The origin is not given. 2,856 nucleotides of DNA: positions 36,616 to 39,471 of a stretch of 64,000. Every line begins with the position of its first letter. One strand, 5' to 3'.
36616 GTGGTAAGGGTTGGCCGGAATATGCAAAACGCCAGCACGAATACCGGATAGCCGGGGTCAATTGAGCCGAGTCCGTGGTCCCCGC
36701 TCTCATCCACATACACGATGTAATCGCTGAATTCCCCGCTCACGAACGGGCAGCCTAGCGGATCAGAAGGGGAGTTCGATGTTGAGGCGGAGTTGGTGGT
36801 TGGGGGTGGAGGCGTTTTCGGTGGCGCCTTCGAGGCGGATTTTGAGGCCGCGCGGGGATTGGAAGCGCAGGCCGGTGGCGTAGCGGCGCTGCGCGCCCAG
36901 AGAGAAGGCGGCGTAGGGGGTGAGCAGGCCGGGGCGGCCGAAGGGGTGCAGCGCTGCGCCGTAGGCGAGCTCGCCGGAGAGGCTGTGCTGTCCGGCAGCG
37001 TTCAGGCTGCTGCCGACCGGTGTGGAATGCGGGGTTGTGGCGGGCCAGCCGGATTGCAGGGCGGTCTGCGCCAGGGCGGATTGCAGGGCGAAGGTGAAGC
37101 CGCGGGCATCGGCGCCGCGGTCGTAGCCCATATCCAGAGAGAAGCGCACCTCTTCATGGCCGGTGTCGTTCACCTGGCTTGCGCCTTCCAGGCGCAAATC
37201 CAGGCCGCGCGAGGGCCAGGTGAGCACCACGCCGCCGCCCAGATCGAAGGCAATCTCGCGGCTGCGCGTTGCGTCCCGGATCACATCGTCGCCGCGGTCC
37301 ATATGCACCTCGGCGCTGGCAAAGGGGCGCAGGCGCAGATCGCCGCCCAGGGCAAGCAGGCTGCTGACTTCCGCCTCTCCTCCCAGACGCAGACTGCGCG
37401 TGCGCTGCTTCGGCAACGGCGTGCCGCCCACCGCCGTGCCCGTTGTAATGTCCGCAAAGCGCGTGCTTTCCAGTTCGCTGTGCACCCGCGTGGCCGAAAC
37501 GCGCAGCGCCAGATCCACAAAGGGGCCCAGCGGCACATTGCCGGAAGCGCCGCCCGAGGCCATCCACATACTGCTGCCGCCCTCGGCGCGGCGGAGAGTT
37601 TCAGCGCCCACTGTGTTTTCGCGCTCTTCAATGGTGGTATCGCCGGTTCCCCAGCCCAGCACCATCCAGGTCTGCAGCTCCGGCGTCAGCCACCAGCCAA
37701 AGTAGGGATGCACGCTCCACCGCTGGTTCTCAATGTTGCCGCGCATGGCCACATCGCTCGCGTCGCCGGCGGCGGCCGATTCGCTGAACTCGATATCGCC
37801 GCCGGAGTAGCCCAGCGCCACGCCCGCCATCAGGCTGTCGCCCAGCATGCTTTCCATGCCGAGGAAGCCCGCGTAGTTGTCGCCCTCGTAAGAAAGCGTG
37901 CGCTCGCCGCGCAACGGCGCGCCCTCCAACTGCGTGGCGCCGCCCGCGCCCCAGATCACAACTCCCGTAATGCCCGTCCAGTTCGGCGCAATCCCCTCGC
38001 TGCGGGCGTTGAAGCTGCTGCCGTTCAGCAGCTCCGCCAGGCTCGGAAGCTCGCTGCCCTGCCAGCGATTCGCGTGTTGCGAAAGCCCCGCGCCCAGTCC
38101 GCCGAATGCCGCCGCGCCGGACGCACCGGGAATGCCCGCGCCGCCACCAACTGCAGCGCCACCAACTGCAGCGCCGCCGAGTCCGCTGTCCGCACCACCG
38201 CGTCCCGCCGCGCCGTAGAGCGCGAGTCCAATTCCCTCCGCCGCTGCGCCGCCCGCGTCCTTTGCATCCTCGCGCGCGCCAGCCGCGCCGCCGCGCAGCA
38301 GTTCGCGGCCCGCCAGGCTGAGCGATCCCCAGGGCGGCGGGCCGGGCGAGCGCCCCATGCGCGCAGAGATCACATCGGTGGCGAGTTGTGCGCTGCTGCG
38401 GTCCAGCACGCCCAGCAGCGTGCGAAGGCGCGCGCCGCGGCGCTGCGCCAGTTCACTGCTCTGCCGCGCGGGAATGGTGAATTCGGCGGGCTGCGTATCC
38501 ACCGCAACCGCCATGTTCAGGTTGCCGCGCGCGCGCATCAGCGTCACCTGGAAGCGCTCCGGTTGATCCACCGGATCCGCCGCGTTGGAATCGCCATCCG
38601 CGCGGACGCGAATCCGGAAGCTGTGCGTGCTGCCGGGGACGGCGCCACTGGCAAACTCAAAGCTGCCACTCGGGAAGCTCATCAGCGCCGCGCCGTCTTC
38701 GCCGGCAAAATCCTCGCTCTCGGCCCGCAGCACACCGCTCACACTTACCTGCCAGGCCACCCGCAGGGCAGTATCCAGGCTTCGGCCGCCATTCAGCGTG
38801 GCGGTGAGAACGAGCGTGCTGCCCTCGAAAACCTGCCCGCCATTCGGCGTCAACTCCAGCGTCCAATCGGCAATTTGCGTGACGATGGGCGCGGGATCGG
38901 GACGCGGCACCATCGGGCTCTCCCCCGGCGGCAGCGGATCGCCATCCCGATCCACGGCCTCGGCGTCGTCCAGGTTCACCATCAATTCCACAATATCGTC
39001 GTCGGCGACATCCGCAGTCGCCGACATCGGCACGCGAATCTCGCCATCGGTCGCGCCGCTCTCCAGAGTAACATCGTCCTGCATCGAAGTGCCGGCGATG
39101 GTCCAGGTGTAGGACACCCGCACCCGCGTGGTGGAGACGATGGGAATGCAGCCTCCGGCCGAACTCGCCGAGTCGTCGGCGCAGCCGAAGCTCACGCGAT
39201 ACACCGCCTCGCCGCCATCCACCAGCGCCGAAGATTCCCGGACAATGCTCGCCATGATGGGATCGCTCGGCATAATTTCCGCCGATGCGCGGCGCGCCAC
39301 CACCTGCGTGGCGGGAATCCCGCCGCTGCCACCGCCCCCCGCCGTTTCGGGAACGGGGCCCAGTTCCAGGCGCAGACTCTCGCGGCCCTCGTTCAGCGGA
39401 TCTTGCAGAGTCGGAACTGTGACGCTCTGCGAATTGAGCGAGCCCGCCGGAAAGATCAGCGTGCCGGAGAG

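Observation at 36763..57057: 20.3-kb gene: an autotransporter beta-barrel carrying a ~6,000-aa passenger built from Calx-beta-like repeats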

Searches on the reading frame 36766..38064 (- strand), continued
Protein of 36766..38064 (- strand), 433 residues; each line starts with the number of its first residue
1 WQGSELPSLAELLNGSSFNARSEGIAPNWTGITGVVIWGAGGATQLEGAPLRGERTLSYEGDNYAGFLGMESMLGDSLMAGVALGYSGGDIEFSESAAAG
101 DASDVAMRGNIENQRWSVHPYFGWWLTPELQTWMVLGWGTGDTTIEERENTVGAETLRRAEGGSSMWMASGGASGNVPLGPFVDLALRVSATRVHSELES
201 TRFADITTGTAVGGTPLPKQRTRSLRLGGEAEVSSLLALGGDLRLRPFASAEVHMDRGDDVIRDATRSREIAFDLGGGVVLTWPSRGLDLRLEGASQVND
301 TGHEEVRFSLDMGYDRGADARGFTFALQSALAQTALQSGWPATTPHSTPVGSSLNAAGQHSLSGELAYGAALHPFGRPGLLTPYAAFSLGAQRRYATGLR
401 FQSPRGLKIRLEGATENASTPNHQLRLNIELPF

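Call 69: find_encoding_contigs(protein=P0010, flank=8000, max_places=2)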
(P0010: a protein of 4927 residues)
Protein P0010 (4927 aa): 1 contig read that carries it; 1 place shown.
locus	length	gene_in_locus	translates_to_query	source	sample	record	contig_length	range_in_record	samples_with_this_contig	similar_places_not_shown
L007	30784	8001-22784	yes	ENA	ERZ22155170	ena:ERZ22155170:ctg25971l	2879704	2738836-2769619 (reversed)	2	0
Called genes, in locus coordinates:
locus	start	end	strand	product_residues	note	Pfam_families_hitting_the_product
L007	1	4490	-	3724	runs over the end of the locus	PF01436:NHL (faint), PF06739:SBBP (faint), PF08450:SGL (faint), PF21959:DUF6923 (faint), PF24684:Vgb_lyase, PF25021:TEN_NHL (faint), PF22807:TrAA12 (faint), PF24684:Vgb_lyase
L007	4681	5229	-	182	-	-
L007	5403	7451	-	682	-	PF03030:H_PPase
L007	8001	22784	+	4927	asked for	PF03160:Calx-beta (weak), PF12735:IgD3_Trs65 (faint), PF07679:I-set (faint)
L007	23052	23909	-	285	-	PF13489:Methyltransf_23, PF01209:Ubie_methyltran, PF05175:MTS (faint), PF13847:Methyltransf_31, PF08241:Methyltransf_11, PF08242:Methyltransf_12, PF13649:Methyltransf_25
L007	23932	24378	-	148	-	PF00334:NDK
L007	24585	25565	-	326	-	PF08240:ADH_N, PF00107:ADH_zinc_N, PF13602:ADH_zinc_N_2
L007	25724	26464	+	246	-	PF07638:Sigma70_ECF (weak), PF04542:Sigma70_r2, PF08281:Sigma70_r4_2, PF04545:Sigma70_r4 (weak)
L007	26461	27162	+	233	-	-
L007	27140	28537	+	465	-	PF00082:Peptidase_S8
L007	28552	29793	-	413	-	PF02771:Acyl-CoA_dh_N, PF02770:Acyl-CoA_dh_M, PF00441:Acyl-CoA_dh_1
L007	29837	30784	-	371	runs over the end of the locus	PF02771:Acyl-CoA_dh_N, PF02770:Acyl-CoA_dh_M (weak), PF00441:Acyl-CoA_dh_1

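Call 71: search_solved_structures(query=A3, max_evalue=10, show_alignments=4)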
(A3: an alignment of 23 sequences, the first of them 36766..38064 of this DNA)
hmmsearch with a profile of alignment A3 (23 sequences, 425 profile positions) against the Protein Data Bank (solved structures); distinct sequences matched with E-value up to 10: 0.

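Call 88: list_cluster_members(proteins=[P0034, P0042, P0047, P0048, P0053, P0055, P0060, P0062, P0071, P0077])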
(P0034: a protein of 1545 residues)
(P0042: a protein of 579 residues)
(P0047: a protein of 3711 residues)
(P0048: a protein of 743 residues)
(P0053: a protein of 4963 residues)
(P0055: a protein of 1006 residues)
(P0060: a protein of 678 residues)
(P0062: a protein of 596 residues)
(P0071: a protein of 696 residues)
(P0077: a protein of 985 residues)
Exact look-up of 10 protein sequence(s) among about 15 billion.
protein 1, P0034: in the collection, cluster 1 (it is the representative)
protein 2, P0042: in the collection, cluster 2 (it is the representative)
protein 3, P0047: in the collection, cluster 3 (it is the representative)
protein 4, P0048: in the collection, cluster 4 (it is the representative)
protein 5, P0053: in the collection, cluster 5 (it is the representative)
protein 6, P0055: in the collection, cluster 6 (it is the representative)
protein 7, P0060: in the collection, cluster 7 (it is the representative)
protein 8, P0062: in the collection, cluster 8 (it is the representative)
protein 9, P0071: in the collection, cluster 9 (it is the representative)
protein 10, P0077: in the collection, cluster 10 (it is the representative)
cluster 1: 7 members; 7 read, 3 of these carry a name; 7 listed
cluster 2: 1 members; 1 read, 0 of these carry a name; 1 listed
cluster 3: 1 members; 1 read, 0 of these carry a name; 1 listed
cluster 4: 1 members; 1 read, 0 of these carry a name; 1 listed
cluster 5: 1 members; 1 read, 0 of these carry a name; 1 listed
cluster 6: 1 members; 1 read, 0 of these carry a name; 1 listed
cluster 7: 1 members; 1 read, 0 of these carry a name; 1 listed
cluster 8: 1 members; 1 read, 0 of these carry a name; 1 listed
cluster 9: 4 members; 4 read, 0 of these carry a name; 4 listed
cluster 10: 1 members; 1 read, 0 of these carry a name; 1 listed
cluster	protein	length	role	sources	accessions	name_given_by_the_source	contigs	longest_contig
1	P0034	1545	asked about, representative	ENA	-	-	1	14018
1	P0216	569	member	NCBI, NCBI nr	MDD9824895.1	MAG: hypothetical protein OXU43_06970, partial [Gammaproteobacteria bacterium] | hypothetical protein [Gammaproteobacteria bacterium]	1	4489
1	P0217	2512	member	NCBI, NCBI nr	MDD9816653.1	MAG: hypothetical protein OXU61_00730 [Gammaproteobacteria bacterium] | hypothetical protein [Gammaproteobacteria bacterium]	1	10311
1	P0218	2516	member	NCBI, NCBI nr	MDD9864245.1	MAG: hypothetical protein OXU54_06710 [Gammaproteobacteria bacterium] | hypothetical protein [Gammaproteobacteria bacterium]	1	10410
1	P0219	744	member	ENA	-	-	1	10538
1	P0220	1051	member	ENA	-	-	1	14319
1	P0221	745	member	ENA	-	-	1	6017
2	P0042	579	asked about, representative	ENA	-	-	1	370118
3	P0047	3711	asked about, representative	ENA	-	-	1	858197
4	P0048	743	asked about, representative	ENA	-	-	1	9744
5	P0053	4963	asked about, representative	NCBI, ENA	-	-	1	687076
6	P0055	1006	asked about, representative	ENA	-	-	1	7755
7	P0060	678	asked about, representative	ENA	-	-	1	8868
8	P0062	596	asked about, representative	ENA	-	-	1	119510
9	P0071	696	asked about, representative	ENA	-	-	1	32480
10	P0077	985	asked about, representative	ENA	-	-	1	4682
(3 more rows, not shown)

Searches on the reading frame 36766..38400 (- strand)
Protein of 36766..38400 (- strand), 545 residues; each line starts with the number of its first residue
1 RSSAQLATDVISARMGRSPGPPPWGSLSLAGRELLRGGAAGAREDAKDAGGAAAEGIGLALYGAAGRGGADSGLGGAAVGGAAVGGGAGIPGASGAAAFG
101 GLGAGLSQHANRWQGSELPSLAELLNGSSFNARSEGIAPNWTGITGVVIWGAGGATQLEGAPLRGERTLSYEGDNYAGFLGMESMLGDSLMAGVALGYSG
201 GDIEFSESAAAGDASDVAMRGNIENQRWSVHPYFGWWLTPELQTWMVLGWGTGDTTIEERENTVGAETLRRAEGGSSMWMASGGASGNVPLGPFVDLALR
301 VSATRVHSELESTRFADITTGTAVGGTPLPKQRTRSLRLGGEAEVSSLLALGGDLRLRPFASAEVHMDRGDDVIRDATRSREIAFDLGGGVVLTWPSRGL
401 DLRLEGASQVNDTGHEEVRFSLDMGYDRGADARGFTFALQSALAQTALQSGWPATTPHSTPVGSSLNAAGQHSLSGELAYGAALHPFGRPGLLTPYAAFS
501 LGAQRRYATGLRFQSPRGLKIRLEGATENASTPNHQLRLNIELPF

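Call 5: search_protein_families(library=pfam, proteins=[window:36766-38400:-], max_evalue=1)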
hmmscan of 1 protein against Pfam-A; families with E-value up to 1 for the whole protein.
window:36766-38400:- (545 aa): 1 family
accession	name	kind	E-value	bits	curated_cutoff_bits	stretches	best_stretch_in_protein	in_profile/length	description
PF03797.25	Autotransporter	-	4.3e-08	33.7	26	1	165-373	15-206/255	Autotransporter beta-domain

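Call 8: search_protein_families(library=ncbifam, proteins=[window:36766-38400:-], max_evalue=1)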
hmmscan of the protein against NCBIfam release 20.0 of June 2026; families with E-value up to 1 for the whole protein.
window:36766-38400:- (545 aa): 0 families

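Call 9: search_solved_structures(query=window:36766-38400:-, max_evalue=10, show_alignments=2)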
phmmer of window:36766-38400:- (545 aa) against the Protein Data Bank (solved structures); distinct sequences matched with E-value up to 10: 4.
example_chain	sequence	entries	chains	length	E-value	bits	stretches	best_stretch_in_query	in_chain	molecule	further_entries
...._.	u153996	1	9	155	0.051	15.5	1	51-118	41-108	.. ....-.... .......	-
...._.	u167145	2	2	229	0.053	15.4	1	48-154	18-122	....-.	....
8wm6_h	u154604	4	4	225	0.24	13.3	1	50-155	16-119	cac-h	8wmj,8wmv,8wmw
7p2p_C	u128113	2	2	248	7.6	8.3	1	76-130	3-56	Signal peptidase complex subunit 2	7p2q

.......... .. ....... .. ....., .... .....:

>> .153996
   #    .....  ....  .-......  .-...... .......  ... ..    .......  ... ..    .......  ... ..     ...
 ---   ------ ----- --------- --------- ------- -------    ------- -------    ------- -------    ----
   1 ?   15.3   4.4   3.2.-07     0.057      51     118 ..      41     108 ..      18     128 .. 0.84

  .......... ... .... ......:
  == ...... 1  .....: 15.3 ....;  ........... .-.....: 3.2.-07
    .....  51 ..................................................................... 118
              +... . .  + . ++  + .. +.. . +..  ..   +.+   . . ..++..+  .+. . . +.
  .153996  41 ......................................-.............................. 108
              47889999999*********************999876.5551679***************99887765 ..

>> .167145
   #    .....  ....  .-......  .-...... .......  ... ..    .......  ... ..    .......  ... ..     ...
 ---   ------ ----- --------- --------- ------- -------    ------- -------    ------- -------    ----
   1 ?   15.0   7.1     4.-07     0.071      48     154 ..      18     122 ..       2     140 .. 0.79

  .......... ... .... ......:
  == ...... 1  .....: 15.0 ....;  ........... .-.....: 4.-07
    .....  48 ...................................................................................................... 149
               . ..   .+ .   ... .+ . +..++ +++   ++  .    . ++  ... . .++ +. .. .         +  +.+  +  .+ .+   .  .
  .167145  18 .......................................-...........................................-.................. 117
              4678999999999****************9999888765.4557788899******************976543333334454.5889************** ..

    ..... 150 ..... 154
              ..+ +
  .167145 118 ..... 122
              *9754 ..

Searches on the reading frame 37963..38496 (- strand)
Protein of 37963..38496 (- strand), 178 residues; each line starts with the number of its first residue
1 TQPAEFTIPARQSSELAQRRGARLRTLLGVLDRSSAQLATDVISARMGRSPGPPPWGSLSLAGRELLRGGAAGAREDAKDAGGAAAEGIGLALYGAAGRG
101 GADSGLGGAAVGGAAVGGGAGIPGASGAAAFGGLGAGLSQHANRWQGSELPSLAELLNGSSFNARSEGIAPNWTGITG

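Call 40: search_protein_families(library=pfam, proteins=[window:37963-38496:-], max_evalue=1)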
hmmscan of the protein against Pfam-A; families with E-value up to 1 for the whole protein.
window:37963-38496:- (178 aa): 0 families

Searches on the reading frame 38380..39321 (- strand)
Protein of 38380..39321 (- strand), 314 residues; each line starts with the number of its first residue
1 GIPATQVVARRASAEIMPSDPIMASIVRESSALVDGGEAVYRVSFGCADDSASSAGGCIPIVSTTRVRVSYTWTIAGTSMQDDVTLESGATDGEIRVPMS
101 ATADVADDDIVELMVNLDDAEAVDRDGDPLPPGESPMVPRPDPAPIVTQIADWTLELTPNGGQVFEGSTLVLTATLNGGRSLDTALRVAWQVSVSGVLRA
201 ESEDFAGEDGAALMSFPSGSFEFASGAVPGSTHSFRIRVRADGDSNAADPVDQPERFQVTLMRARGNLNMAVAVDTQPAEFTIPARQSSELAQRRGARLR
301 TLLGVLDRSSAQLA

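Call 87: search_protein_families(library=pfam, proteins=[window:38380-39321:-], max_evalue=0.1)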
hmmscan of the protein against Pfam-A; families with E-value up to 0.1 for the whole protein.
window:38380-39321:- (314 aa): 0 families
